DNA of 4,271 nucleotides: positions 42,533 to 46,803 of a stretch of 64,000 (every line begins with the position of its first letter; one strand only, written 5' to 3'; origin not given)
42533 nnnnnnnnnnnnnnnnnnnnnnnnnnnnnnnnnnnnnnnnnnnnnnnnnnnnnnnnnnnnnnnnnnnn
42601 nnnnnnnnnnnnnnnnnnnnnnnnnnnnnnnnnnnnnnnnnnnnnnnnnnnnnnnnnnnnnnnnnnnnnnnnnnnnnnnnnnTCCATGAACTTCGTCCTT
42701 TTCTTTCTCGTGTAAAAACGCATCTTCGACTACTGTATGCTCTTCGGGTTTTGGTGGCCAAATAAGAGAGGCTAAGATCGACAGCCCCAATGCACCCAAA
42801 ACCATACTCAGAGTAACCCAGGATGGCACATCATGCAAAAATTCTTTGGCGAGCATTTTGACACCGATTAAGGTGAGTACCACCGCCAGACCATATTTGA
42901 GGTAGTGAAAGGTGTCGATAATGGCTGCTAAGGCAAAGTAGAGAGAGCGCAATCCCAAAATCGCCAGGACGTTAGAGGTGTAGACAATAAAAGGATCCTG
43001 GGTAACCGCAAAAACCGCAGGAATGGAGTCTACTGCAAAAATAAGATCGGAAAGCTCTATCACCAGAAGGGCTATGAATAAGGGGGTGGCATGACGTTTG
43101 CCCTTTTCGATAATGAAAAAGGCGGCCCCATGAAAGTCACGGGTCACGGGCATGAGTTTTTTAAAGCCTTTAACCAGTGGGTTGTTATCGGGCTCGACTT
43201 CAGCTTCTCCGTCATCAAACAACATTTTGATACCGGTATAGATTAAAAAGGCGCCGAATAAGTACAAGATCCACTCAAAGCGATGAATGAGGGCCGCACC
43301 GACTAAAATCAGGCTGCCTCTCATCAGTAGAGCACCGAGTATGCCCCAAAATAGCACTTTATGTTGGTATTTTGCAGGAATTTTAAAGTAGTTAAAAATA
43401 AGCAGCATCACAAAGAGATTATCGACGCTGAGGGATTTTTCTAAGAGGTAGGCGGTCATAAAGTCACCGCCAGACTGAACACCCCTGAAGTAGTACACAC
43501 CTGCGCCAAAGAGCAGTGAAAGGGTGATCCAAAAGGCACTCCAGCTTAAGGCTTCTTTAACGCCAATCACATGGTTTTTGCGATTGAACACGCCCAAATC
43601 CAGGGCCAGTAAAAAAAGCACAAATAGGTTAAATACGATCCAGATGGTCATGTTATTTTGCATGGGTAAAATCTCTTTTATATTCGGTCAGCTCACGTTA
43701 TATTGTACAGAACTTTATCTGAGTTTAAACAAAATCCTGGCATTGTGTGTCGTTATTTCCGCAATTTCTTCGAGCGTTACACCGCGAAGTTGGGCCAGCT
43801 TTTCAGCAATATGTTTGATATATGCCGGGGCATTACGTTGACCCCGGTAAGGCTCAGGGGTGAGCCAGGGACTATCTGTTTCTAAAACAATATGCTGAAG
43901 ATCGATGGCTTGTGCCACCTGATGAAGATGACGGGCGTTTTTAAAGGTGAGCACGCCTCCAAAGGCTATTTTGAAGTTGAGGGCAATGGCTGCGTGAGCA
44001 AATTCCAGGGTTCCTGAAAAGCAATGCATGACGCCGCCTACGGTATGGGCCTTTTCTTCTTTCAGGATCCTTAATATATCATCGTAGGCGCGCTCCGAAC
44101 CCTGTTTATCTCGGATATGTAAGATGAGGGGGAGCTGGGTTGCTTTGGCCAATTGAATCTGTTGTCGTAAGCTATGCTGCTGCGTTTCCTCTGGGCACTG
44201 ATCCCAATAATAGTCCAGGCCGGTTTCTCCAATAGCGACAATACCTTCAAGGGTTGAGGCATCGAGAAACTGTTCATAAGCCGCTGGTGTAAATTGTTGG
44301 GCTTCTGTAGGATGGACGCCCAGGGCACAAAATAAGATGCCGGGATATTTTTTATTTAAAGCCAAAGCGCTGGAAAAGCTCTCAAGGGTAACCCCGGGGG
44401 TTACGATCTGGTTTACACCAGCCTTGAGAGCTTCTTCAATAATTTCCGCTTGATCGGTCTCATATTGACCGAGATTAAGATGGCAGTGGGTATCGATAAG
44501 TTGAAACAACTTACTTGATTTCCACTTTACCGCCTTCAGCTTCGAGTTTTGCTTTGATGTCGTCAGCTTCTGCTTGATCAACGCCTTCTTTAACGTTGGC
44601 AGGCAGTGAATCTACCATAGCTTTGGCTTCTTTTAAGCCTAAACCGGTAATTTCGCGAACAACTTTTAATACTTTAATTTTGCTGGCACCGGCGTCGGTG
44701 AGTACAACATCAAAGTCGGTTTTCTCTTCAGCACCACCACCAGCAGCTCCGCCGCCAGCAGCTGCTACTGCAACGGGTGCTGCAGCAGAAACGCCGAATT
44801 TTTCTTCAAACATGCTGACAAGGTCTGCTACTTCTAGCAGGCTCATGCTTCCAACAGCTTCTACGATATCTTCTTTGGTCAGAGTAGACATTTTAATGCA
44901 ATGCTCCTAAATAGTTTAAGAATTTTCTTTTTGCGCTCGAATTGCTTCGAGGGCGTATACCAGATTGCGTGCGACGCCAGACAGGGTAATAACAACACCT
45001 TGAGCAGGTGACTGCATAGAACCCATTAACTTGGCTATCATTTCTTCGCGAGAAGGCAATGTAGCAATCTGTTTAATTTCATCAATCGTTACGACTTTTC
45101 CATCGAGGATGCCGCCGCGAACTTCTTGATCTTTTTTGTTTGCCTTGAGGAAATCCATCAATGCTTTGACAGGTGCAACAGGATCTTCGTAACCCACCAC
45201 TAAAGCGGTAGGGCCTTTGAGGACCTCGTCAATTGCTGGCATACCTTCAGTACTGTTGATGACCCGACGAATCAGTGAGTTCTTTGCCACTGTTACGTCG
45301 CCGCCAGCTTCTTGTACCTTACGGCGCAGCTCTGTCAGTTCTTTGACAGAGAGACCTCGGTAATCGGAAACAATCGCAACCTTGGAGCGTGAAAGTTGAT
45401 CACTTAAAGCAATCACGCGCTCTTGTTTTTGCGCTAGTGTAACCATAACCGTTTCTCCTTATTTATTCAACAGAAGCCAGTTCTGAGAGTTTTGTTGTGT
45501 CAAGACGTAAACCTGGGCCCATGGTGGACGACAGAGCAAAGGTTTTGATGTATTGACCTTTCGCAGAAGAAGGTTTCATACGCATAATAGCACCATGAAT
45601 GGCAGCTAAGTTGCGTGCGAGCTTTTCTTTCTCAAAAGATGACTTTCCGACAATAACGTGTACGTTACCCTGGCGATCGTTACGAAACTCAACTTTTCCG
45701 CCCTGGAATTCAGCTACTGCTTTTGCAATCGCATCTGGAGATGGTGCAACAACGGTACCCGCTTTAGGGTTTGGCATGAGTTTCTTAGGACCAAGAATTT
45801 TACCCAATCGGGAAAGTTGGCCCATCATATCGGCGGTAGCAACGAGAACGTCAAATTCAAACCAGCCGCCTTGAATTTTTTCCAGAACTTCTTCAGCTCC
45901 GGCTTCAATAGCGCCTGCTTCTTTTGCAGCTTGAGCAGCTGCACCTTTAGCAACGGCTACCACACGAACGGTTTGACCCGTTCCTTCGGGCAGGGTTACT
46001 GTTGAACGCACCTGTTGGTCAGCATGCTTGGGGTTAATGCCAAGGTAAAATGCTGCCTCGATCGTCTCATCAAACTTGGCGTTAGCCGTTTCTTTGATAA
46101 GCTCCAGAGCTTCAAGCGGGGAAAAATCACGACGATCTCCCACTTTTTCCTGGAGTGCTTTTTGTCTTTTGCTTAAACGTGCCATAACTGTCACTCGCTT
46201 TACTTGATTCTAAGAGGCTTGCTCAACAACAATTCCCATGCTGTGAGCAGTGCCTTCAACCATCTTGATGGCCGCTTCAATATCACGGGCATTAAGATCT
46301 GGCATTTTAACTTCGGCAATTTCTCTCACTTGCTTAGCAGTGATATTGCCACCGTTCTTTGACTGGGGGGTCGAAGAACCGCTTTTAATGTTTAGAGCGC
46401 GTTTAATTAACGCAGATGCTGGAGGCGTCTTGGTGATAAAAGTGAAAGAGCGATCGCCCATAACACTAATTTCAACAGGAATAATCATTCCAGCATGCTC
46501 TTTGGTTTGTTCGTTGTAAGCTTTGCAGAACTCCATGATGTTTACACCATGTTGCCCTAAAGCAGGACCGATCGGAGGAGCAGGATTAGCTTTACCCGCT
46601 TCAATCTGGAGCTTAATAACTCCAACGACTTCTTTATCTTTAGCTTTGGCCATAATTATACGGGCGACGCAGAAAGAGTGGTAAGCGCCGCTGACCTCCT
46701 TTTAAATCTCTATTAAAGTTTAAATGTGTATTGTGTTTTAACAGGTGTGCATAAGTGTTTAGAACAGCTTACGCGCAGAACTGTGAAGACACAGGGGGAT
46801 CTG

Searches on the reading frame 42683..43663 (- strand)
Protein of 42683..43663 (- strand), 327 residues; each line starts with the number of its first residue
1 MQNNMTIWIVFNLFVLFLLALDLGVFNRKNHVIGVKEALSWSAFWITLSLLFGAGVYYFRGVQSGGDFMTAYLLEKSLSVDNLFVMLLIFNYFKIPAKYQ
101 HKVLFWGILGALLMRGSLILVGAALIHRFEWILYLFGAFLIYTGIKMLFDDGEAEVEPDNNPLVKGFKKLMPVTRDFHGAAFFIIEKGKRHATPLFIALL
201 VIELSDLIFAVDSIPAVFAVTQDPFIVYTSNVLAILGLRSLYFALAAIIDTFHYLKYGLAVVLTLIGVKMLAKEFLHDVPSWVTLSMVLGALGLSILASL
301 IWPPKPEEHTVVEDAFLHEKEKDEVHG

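Call 34: search_protein_families(library=pfam, proteins=[window:42683-43663:-], max_evalue=0.001)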
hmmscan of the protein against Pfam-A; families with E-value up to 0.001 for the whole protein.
window:42683-43663:- (327 aa): 2 families
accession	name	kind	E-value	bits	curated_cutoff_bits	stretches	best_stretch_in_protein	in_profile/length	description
PF03741.22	TerC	-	2.3e-56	190.8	27.8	1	70-273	2-177/178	Integral membrane protein TerC family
PF04332.21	DUF475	-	0.00015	22.2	27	1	196-301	182-288/293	Protein of unknown function (DUF475)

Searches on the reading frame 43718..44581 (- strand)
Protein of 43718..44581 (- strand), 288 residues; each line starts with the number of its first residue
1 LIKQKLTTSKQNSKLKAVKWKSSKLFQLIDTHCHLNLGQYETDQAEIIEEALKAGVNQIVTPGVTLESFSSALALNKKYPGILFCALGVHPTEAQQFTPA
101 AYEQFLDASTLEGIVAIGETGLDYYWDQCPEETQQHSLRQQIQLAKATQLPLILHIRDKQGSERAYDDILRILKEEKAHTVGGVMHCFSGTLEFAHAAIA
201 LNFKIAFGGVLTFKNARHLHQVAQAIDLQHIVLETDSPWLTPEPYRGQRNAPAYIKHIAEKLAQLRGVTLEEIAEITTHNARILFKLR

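Call 34: search_protein_families(library=pfam, proteins=[window:43718-44581:-], max_evalue=0.001)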
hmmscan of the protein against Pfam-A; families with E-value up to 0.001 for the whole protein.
window:43718-44581:- (288 aa): 1 family
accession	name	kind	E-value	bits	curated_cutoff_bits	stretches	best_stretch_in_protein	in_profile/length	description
PF01026.27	TatD_DNase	-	8.8e-84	281.3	27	1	29-286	1-253/253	TatD related DNase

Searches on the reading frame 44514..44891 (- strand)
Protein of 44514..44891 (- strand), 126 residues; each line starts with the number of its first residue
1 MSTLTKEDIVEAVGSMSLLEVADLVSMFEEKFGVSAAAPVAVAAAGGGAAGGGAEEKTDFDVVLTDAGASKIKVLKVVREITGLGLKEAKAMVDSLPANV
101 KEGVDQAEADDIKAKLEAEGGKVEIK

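Call 34: search_protein_families(library=pfam, proteins=[window:44514-44891:-], max_evalue=0.001)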
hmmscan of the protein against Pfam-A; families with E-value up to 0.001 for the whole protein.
window:44514-44891:- (126 aa): 2 families
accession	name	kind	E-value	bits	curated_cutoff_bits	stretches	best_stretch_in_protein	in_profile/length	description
PF00542.24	Ribosomal_L12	-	1e-28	99.9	25.9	1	60-126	1-67/67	Ribosomal protein L7/L12 C-terminal domain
PF16320.10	Ribosomal_L12_N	-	2.8e-21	75.4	25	1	5-51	1-46/48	Ribosomal protein L7/L12 dimerisation domain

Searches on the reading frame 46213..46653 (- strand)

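Call 68: search_protein_families(library=pfam, proteins=[window:46213-46653:-], max_evalue=0.01)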
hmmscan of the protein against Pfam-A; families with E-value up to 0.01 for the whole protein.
window:46213-46653:- (147 aa): 2 families
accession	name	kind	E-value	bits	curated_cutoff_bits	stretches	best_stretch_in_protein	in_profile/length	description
PF03946.19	Ribosomal_L11_N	-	4e-30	103.8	32.9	1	13-70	1-58/58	Ribosomal protein L11, N-terminal domain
PF00298.24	Ribosomal_L11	-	1.8e-27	96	21.4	1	75-143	1-69/69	Ribosomal protein L11, RNA binding domain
